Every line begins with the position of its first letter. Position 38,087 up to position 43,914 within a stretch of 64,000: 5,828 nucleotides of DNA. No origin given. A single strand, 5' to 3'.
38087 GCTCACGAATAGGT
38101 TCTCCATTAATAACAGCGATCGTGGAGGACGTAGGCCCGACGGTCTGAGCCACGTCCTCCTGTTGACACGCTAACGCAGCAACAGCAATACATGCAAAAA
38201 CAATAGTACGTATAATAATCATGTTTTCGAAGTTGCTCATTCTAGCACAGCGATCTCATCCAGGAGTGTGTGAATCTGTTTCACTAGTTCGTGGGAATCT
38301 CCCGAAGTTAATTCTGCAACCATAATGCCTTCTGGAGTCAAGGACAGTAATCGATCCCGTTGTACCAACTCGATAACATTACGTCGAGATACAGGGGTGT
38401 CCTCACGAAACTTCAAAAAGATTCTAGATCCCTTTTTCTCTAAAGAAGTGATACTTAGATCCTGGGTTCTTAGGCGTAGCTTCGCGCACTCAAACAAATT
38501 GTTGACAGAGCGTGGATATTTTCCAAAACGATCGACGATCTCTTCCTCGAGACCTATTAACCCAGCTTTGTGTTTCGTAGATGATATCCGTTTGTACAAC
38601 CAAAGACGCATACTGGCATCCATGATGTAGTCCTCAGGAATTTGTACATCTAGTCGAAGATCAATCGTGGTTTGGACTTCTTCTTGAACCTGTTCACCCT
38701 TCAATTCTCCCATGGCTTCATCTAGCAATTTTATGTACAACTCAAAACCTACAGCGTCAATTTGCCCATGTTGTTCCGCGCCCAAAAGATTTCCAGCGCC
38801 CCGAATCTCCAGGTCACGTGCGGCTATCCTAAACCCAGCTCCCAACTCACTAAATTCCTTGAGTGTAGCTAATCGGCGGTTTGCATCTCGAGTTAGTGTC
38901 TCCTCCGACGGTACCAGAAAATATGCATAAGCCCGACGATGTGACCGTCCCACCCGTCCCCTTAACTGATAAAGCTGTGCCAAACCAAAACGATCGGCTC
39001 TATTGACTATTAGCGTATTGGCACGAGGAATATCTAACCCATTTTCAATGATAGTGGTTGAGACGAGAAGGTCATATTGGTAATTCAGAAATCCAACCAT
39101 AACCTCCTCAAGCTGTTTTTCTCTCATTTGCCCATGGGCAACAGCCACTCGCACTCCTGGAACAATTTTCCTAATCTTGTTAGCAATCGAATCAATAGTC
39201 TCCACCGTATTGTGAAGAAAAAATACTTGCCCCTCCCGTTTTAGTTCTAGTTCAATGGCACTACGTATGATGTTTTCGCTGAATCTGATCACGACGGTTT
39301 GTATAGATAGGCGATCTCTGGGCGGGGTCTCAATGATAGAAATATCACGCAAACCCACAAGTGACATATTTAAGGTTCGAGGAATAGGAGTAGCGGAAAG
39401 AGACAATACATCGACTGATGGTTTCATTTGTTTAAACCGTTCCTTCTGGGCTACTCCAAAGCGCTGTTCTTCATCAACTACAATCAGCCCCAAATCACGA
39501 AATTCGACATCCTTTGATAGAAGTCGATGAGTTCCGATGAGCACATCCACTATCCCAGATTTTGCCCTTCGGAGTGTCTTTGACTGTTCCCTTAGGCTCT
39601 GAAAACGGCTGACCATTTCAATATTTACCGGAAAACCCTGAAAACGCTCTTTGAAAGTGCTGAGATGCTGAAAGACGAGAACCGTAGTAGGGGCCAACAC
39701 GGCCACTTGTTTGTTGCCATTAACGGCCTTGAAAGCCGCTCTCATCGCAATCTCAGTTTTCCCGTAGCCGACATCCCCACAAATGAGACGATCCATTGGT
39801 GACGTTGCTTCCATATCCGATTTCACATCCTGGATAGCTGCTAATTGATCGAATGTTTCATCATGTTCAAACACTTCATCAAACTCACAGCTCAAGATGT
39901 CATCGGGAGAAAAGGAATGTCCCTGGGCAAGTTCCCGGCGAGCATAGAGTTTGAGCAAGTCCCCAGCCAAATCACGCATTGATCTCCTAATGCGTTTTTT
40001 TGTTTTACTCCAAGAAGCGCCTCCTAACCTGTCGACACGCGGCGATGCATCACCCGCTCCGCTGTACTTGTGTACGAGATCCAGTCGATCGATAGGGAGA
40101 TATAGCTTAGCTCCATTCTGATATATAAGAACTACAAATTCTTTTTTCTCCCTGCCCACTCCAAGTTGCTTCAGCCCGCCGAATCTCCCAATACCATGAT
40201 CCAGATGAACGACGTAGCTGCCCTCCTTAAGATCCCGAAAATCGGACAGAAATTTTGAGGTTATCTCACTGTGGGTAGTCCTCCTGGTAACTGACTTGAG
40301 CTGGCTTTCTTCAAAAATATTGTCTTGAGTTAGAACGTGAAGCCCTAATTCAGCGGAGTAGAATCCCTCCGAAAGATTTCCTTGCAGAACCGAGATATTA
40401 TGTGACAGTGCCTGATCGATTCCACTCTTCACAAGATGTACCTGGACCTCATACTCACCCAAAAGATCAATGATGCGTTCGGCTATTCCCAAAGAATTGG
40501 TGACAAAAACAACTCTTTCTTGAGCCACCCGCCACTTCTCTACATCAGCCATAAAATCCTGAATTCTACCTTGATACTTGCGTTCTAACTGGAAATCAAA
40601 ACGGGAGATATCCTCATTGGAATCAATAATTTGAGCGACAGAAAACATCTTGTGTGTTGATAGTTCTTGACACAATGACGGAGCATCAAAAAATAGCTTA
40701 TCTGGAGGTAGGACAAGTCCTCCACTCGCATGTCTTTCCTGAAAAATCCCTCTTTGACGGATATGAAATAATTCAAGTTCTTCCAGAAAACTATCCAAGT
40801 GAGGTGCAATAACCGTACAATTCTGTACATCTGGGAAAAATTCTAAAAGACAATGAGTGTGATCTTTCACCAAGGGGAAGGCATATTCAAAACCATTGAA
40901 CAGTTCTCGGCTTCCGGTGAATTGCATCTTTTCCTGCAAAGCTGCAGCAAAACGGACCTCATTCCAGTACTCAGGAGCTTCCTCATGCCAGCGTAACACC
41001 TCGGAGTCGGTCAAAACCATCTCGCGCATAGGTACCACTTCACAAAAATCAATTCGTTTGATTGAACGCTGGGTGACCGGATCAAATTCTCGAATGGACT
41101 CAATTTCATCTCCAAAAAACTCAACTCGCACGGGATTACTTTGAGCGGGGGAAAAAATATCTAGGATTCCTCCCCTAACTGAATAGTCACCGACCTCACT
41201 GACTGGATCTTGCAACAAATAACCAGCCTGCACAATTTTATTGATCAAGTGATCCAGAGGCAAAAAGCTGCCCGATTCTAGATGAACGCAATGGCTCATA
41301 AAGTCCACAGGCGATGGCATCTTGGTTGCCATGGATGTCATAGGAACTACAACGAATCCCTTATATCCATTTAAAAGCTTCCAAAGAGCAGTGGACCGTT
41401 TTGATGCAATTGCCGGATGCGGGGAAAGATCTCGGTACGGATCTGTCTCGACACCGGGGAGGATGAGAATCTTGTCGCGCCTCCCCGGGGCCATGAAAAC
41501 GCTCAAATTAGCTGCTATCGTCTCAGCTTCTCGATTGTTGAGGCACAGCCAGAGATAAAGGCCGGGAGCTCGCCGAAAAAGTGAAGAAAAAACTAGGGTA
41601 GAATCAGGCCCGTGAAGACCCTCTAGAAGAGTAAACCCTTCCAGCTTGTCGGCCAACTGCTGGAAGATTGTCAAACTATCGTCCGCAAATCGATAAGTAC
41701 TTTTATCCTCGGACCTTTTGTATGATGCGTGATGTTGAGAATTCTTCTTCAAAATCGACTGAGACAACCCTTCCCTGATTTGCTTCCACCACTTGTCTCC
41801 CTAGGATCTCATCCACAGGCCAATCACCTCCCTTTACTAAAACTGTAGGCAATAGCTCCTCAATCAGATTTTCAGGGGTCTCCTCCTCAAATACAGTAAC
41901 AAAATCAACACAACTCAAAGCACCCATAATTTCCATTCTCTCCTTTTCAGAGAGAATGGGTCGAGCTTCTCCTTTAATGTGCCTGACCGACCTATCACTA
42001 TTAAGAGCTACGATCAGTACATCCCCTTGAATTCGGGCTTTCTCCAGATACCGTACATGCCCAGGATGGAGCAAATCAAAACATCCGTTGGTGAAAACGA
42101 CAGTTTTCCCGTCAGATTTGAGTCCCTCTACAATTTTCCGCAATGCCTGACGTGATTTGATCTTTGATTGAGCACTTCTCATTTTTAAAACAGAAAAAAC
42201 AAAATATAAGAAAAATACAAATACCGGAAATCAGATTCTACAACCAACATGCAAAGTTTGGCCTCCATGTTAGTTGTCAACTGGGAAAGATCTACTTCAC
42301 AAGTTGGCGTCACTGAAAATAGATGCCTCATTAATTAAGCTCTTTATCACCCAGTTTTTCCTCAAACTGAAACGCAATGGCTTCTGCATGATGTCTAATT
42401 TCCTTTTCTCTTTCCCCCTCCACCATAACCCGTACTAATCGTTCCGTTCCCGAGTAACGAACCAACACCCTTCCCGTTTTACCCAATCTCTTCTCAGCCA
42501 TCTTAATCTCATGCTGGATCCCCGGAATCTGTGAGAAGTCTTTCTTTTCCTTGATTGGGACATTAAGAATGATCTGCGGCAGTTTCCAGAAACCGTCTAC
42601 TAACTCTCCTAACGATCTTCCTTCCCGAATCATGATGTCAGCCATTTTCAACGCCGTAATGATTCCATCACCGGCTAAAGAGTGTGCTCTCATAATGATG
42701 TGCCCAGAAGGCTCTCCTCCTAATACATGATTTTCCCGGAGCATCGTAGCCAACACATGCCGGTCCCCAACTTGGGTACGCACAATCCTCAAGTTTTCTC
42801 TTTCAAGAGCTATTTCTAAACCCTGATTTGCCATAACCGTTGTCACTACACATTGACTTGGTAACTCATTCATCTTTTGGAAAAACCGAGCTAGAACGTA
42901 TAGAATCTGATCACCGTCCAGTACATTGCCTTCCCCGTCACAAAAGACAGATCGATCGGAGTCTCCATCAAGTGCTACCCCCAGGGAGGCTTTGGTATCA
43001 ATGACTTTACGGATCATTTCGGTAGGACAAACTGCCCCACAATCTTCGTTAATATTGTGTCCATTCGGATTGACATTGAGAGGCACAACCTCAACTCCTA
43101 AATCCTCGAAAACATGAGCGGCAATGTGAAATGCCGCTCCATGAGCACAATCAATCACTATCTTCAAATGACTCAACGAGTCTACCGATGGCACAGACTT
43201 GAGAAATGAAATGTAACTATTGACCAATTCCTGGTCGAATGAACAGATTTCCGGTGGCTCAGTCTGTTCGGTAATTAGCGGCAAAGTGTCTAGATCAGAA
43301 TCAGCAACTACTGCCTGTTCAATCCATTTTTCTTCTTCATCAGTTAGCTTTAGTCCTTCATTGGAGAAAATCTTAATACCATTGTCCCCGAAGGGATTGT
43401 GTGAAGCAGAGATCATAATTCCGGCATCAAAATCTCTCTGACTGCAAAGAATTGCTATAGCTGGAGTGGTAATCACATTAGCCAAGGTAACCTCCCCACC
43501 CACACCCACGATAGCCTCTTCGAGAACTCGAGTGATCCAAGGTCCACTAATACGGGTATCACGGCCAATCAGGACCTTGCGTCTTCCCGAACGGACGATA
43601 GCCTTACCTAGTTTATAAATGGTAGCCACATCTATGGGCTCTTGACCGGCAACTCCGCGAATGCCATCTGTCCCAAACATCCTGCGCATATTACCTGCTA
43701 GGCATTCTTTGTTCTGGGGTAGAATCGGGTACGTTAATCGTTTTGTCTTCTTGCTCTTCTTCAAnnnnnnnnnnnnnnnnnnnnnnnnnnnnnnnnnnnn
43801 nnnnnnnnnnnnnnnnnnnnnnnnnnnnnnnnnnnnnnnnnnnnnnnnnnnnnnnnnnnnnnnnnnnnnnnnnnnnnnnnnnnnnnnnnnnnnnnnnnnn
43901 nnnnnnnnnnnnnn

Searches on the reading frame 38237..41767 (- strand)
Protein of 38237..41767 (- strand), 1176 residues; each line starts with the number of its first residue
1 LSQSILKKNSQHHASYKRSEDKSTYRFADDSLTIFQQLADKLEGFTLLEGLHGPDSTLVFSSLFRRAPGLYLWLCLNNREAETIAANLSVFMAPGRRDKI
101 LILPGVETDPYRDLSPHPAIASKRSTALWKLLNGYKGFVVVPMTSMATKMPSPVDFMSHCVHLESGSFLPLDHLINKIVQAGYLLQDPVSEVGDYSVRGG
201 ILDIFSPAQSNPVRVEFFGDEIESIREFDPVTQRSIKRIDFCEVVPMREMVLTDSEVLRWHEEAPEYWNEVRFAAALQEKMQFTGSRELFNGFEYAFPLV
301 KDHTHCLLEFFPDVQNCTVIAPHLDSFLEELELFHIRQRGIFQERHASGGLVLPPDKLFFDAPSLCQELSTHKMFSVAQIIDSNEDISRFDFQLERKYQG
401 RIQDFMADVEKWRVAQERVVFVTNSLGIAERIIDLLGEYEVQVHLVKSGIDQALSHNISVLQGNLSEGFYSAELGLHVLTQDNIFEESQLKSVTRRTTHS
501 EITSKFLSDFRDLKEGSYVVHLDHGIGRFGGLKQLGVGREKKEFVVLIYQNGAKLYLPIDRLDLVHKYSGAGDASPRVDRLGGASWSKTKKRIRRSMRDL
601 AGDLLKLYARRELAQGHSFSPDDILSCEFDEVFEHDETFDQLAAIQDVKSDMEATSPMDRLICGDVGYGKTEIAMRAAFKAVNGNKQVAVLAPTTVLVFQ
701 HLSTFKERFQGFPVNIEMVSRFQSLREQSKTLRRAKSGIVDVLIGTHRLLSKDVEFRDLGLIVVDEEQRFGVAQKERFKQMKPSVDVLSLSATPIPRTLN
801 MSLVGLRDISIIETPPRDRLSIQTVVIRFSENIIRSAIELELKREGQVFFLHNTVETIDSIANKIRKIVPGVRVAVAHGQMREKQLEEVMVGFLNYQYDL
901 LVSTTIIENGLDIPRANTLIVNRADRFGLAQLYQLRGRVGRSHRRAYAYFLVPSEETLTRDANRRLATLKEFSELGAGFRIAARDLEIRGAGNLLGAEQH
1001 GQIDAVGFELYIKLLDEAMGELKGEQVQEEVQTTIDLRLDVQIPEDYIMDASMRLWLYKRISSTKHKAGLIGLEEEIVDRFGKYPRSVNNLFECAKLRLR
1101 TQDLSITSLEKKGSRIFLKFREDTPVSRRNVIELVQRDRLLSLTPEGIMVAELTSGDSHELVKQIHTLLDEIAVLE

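Call 37: search_protein_families(library=pfam, proteins=[window:38237-41767:-], max_evalue=0.0001)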
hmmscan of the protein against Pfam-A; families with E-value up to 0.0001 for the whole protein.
window:38237-41767:- (1176 aa): 7 families
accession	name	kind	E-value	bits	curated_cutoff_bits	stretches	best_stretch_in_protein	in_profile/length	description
PF00270.35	DEAD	-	2.4e-25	89.6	26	1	641-799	4-164/167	DEAD/DEAH box helicase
PF03461.20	TRCF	-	7.5e-24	84.3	25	1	1037-1128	1-92/95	TRCF domain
PF17757.6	UvrB_inter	-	8.9e-24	83.9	22.9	1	161-249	1-90/91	UvrB interaction domain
PF00271.37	Helicase_C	-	1.4e-18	67.6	23.5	1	840-942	9-109/110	Helicase conserved C-terminal domain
PF02559.22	CarD_TRCF_RID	-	4.7e-18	65.4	23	1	513-569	1-57/57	CarD-like/TRCF RID domain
PF04851.21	ResIII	-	1.6e-06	28.6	22.5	1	641-794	8-162/164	Type III restriction enzyme, res subunit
PF22590.2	Cas3-like_C_2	-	6.2e-05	23.7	27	0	846-943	3-105/106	CRISPR-associated nuclease/helicase Cas3, C-terminal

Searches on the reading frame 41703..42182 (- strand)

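Call 37: search_protein_families(library=pfam, proteins=[window:41703-42182:-], max_evalue=0.0001)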
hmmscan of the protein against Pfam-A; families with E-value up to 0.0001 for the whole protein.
window:41703-42182:- (159 aa): 1 family
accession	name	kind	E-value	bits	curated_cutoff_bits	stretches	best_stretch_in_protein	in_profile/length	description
PF01467.32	CTP_transf_like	-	4e-19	69.6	21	1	30-155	1-132/133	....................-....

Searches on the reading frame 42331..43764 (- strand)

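Call 37: search_protein_families(library=pfam, proteins=[window:42331-43764:-], max_evalue=0.0001)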
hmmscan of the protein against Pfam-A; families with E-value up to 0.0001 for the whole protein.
window:42331-43764:- (477 aa): 4 families
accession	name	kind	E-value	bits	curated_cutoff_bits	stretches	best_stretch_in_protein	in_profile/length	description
PF02878.22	PGM_PMM_I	-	7.9e-36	123.2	22.5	1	28-153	2-132/138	Phosphoglucomutase/phosphomannomutase, alpha/beta/alpha domain I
PF02880.22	PGM_PMM_III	-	2.2e-32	112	20.7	1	283-394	1-113/115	Phosphoglucomutase/phosphomannomutase, alpha/beta/alpha domain III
PF00408.26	PGM_PMM_IV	-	2.1e-16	60.2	23.1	1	400-464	2-66/68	Phosphoglucomutase/phosphomannomutase, C-terminal domain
PF02879.22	PGM_PMM_II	-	1.2e-14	55.1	29.3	1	184-279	3-103/103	Phosphoglucomutase/phosphomannomutase, alpha/beta/alpha domain II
